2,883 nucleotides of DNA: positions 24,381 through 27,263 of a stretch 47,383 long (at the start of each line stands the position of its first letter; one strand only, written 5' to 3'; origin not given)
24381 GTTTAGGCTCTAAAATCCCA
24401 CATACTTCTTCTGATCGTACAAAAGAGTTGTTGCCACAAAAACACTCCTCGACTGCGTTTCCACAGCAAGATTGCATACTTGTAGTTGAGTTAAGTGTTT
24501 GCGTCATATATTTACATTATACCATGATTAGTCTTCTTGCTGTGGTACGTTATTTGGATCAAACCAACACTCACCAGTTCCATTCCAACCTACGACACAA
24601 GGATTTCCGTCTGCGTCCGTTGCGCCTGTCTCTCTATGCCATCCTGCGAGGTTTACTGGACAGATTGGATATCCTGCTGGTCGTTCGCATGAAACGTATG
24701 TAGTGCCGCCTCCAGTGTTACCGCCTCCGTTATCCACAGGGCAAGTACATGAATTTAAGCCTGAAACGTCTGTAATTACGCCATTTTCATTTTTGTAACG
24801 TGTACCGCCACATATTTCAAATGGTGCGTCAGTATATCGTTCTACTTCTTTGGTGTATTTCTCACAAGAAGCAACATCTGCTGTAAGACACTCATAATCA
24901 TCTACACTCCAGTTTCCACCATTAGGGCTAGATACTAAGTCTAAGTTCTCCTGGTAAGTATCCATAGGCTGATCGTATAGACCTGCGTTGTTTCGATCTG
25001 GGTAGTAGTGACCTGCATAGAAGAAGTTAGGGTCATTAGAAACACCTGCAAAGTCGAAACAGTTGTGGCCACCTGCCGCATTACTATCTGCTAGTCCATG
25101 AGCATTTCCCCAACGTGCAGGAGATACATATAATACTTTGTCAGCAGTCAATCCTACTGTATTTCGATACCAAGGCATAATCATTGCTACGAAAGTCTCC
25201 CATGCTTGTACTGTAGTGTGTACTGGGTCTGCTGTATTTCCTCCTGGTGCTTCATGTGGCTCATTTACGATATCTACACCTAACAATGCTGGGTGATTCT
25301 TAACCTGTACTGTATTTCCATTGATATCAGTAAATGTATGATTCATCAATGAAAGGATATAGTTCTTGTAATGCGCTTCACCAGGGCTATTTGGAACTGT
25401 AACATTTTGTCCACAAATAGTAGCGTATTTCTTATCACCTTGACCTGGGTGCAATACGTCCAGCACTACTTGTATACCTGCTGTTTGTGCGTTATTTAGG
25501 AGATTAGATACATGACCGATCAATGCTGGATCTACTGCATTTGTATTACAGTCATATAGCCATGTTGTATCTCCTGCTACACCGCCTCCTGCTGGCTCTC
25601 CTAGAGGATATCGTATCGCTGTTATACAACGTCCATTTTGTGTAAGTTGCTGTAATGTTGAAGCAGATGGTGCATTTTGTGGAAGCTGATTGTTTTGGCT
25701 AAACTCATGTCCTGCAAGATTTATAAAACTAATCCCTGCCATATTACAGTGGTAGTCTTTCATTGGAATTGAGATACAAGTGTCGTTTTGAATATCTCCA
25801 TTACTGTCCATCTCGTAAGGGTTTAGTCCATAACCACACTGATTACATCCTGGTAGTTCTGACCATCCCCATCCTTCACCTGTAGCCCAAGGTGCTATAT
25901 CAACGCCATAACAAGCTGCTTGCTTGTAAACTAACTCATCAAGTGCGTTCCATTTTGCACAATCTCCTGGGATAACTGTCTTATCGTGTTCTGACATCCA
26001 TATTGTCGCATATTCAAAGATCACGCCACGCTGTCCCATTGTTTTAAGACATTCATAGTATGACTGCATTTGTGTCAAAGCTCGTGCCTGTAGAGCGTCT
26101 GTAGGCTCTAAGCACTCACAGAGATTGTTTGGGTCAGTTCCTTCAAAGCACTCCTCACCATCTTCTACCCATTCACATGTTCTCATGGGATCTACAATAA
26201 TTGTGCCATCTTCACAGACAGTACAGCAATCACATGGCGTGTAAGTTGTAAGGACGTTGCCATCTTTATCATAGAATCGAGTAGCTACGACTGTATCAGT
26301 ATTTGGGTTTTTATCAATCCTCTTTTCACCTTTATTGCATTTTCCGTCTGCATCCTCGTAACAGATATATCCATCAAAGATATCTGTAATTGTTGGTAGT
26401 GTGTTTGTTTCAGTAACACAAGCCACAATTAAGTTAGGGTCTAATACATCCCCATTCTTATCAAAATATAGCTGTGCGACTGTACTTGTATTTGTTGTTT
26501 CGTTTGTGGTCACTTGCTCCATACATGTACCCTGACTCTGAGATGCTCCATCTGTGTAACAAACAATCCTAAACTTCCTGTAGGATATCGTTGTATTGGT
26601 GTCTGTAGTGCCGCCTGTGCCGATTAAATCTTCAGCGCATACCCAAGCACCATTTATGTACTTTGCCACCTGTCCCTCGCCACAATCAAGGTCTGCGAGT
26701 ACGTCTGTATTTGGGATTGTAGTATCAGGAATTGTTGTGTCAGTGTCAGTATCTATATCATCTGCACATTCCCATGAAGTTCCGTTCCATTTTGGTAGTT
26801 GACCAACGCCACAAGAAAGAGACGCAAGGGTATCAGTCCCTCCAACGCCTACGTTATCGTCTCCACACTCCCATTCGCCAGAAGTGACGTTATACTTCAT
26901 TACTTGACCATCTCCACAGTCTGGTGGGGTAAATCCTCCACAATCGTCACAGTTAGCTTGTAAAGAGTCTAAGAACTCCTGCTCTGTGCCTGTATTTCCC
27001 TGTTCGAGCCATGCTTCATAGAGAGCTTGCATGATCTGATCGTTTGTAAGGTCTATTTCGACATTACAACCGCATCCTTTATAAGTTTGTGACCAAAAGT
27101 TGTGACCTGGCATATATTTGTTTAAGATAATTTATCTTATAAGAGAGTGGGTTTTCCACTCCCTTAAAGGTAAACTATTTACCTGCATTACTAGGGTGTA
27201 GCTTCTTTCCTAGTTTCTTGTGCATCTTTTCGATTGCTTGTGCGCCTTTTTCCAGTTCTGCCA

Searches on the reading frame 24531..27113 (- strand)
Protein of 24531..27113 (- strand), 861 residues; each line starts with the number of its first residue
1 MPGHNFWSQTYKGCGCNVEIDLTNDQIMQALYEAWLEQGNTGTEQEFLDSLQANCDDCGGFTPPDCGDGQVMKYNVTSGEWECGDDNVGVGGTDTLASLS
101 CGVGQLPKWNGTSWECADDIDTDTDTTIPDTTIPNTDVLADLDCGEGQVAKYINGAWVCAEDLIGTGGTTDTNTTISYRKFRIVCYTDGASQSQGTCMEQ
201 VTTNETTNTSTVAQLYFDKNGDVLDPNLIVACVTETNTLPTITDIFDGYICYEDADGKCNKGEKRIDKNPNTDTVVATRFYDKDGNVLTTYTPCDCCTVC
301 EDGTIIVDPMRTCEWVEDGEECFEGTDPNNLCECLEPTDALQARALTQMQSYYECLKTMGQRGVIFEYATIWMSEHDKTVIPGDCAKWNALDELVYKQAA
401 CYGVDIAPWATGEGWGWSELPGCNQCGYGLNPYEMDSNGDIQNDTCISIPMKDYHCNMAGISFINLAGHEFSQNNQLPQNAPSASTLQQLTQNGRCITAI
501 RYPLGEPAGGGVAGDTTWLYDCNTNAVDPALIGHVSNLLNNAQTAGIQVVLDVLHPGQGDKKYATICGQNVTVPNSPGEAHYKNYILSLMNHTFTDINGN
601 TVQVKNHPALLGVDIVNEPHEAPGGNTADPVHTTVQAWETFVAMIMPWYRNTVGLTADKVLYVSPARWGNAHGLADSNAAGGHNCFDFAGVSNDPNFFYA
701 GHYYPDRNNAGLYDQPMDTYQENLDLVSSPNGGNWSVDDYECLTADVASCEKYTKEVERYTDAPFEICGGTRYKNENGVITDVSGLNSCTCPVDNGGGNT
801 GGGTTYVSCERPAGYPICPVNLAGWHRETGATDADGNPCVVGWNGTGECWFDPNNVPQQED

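Call 14: search_protein_families(library=phrogs, proteins=[window:24531-27113:-], max_evalue=0.001)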
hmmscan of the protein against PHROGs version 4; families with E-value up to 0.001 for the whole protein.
window:24531-27113:- (861 aa): 0 families

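Call 34: search_protein_families(library=pfam, proteins=[window:24531-27113:-], max_evalue=0.01)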
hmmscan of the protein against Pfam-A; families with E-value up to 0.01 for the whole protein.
window:24531-27113:- (861 aa): 1 family
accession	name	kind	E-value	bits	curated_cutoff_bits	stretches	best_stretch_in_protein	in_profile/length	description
PF00150.24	Cellulase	-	2.9e-06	27.4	23.5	1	482-714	22-205/272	Cellulase (glycosyl hydrolase family 5)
